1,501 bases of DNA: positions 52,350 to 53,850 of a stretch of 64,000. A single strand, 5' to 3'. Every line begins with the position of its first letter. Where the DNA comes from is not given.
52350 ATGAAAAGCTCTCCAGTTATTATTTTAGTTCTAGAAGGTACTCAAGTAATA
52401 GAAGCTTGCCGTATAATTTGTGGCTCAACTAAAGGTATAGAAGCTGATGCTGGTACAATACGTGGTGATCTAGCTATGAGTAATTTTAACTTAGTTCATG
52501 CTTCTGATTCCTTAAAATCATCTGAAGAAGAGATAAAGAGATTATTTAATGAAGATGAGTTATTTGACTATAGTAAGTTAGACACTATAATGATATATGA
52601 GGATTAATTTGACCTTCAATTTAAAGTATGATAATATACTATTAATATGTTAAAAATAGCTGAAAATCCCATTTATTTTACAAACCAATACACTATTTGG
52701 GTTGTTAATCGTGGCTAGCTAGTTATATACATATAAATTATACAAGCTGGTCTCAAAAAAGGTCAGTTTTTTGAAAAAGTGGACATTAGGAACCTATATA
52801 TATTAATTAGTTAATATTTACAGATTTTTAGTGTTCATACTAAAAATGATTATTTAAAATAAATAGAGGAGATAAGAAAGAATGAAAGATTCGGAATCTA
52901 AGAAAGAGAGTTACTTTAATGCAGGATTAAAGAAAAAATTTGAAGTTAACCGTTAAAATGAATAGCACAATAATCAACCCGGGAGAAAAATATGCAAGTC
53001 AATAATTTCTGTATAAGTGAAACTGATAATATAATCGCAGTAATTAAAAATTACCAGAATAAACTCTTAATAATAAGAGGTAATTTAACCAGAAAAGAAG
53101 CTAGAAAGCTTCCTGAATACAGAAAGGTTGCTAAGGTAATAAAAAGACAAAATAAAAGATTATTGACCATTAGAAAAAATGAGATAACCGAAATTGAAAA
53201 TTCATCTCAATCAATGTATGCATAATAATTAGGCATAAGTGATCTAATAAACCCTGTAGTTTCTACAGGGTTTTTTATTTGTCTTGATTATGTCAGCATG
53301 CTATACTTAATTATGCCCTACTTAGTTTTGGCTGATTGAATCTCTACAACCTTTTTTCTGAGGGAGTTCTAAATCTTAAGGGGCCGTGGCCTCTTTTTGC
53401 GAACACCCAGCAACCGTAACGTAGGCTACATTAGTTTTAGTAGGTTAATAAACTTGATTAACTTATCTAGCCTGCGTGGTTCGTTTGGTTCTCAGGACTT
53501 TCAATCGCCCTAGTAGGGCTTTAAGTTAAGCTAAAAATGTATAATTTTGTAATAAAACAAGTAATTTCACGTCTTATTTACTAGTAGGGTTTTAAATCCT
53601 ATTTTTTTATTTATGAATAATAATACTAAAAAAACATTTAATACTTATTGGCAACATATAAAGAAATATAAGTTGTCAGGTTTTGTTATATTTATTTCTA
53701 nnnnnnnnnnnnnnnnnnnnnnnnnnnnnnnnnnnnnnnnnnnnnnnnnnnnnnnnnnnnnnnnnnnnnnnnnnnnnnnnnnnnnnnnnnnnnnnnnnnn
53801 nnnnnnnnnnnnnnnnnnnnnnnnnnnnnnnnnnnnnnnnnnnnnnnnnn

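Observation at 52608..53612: A 1-kb gene-poor island: micro-operon of two tiny strong-RBS ORFs plus a 330-nt GC-rich structured non-coding segment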

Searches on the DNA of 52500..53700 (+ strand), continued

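Call 65: search_with_rna_model(model_id=R2, sources=[window, L069, L003, L083, L084, L085, L086, L215, L216, L217, L218, L220], max_evalue=1e-8, make_alignment=true)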
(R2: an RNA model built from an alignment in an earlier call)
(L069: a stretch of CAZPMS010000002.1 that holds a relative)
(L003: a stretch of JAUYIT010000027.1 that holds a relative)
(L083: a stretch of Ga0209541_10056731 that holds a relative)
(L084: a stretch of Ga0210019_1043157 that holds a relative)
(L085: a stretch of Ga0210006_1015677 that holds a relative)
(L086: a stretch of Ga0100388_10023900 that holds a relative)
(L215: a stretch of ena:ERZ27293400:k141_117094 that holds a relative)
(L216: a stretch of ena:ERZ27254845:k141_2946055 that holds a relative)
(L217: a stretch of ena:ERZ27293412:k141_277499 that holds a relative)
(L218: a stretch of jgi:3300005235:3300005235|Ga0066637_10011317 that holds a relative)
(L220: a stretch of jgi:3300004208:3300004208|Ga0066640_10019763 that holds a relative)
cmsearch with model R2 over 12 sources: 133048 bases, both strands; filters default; matches with E-value up to 1e-8: 12.
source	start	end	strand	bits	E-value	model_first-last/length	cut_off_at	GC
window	53312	53526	+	208.5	6.5e-54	1-223/223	no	0.42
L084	188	411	-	198.6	3e-51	1-223/223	no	0.42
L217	2518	2741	+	198.6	3e-51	1-223/223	no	0.42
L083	3056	3273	-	196.3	1.2e-50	1-223/223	no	0.46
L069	5654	5874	+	196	1.4e-50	1-223/223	no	0.4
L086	3084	3298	+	195.7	1.7e-50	1-223/223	no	0.41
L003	5648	5870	+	164.9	3.2e-42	1-223/223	no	0.47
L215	2058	2274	+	164.3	4.5e-42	1-223/223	no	0.44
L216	165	382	+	153.4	3.9e-39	1-223/223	no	0.47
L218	426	645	+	149.5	4.2e-38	1-223/223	no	0.43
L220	3071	3289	+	144.6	8.8e-37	1-223/223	no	0.43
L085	2073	2293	+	134.8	3.8e-34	1-223/223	no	0.39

Alignment A7: 12 matches aligned to the model, 242 columns, each read 5' to 3' on its own strand. Consensus structure (alignment columns), stored with it:
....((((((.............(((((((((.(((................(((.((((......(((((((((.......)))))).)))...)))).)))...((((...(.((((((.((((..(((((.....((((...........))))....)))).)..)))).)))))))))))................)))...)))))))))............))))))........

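Call 75: search_with_rna_model(model_id=R2, sources=[L221, L222, L223, L224], max_evalue=1)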
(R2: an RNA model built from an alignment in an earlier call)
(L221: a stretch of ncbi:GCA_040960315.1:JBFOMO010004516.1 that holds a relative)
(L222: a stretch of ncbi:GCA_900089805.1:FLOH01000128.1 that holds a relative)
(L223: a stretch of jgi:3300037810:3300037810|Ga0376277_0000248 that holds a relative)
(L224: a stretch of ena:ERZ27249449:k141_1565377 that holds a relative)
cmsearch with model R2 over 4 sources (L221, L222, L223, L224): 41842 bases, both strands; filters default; matches with E-value up to 1: 5.
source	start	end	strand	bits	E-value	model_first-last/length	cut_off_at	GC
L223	8174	8392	+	132.1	6.1e-34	1-223/223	no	0.43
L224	8174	8392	+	132.1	6.1e-34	1-223/223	no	0.43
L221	8680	8914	+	126.6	1.9e-32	1-223/223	no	0.42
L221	3214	3279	+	12.1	0.094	1-223/223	no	0.41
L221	7335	7405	+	11.8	0.11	101-171/223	no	0.34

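Call 76: search_with_rna_model(model_id=R2, sources=[window, L069, L003, L083, L084, L085, L086, L215, L216, L218, L220, L221, L223], max_evalue=1e-8, make_alignment=true)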
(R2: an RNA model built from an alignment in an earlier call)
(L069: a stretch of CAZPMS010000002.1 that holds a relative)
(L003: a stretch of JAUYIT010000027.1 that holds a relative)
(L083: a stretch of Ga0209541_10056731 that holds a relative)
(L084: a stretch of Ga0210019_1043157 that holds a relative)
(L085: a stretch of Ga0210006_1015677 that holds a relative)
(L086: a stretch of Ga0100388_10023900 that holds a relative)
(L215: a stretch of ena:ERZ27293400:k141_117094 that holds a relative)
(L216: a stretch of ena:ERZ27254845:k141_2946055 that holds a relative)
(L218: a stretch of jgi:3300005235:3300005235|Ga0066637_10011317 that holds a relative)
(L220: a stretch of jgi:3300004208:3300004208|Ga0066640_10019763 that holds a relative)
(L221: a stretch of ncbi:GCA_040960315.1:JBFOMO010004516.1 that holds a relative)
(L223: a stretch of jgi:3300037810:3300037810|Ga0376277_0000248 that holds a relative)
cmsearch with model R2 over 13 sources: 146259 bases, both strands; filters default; matches with E-value up to 1e-8: 13.
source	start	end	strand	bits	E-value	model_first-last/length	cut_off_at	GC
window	53312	53526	+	208.5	7.2e-54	1-223/223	no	0.42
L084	188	411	-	198.6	3.3e-51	1-223/223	no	0.42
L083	3056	3273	-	196.3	1.3e-50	1-223/223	no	0.46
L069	5654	5874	+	196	1.5e-50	1-223/223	no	0.4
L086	3084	3298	+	195.7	1.9e-50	1-223/223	no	0.41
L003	5648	5870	+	164.9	3.5e-42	1-223/223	no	0.47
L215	2058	2274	+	164.3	5e-42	1-223/223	no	0.44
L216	165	382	+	153.4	4.2e-39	1-223/223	no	0.47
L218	426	645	+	149.5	4.7e-38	1-223/223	no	0.43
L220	3071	3289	+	144.6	9.6e-37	1-223/223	no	0.43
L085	2073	2293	+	134.8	4.1e-34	1-223/223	no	0.39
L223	8174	8392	+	132.1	2.1e-33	1-223/223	no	0.43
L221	8680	8914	+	126.6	6.6e-32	1-223/223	no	0.42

Alignment A8: 13 matches aligned to the model, 256 columns, each read 5' to 3' on its own strand. Consensus structure (alignment columns), stored with it:
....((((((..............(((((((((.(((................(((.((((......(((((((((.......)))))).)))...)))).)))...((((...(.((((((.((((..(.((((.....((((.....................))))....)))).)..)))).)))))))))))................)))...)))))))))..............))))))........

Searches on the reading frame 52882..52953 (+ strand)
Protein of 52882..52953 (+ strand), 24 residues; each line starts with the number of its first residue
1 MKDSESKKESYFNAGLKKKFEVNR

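Call 44: search_protein_families(library=pfam, proteins=[window:52882-52953:+], max_evalue=1)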
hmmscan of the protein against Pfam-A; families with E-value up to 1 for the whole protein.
seq(24 aa): 0 families

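Call 45: search_protein_families(library=phrogs, proteins=[window:52882-52953:+], max_evalue=1)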
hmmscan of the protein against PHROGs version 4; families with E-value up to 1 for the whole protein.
seq(24 aa): 0 families

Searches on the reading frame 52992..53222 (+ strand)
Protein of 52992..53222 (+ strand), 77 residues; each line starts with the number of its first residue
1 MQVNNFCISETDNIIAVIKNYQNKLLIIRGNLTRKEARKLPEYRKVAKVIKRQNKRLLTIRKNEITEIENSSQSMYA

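Call 44: search_protein_families(library=pfam, proteins=[window:52992-53222:+], max_evalue=1)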
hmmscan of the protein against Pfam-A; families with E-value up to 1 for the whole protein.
seq(77 aa): 2 families
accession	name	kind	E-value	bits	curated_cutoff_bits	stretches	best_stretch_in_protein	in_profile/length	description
PF02875.26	Mur_ligase_C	-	0.081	14.2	28.4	1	11-64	25-79/127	Mur ligase, glutamate ligase domain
PF14582.11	Metallophos_3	-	0.11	12.3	28.2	1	12-68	22-77/259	Metallophosphoesterase, calcineurin superfamily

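Call 45: search_protein_families(library=phrogs, proteins=[window:52992-53222:+], max_evalue=1)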
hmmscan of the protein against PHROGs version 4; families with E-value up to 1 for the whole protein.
seq(77 aa): 3 families
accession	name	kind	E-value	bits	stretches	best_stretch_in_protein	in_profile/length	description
phrog_13045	-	unknown function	0.026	15.7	1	18-71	5-58/93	-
phrog_1912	-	head and packaging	0.087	14.3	1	13-77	10-74/122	head protein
phrog_15321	-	unknown function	0.12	13.6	1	15-63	38-86/93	-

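Call 46: find_homologous_proteins(query=window:52992-53222:+, max_evalue=1)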
Query seq(77 aa) (77 aa): 1 proteins with E <= 1 among 1 candidates.
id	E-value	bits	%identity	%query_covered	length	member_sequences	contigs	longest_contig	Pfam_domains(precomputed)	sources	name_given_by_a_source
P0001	2.3e-40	152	100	100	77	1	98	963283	-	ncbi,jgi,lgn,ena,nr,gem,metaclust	ncbi:hypothetical protein HOE31_00255 [bacterium]|jgi:hypothetical protein|nr:hypothetical protein [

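Call 47: find_encoding_contigs(protein=P0001, flank=3000, max_places=8)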
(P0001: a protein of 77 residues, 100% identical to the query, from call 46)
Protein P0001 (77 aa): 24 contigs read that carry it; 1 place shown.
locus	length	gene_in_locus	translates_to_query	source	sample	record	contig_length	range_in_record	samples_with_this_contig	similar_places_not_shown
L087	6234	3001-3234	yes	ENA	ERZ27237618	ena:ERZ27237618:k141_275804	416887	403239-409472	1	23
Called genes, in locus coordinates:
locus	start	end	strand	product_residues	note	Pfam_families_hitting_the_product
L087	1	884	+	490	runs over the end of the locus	PF13567:DUF4131, PF03772:Competence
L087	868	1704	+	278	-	PF00753:Lactamase_B, PF12706:Lactamase_B_2 (weak)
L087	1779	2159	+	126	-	PF00072:Response_reg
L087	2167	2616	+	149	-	PF00334:NDK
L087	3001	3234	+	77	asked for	-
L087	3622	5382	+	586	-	PF00664:ABC_membrane, PF03193:RsgA_GTPase (faint), PF00005:ABC_tran, PF02463:SMC_N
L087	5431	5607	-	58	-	PF00830:Ribosomal_L28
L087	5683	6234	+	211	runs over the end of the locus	PF02163:Peptidase_M50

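Call 101: predict_structure(protein=window:52992-53222:+)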
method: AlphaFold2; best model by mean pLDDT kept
length: 77 residues; sequences in the alignment: 1
mean_pLDDT: 86.7   pTM: 0.68
mean pLDDT of the five models: 86.7, 86.4, 62.7, 51.4, 43.8
residues with pLDDT >= 90: 50; 70-90: 14; 50-70: 12; < 50: 1
segments of 3 or more residues with pLDDT < 50: none
pLDDT, mean of each block of 10 residues (from residue 1): 63 94 95 95 97 95 84 63
secondary structure, 60 per line:
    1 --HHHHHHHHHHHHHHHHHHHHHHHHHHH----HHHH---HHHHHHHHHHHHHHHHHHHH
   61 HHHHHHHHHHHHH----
elements in order: H3-29 H34-37 H41-73
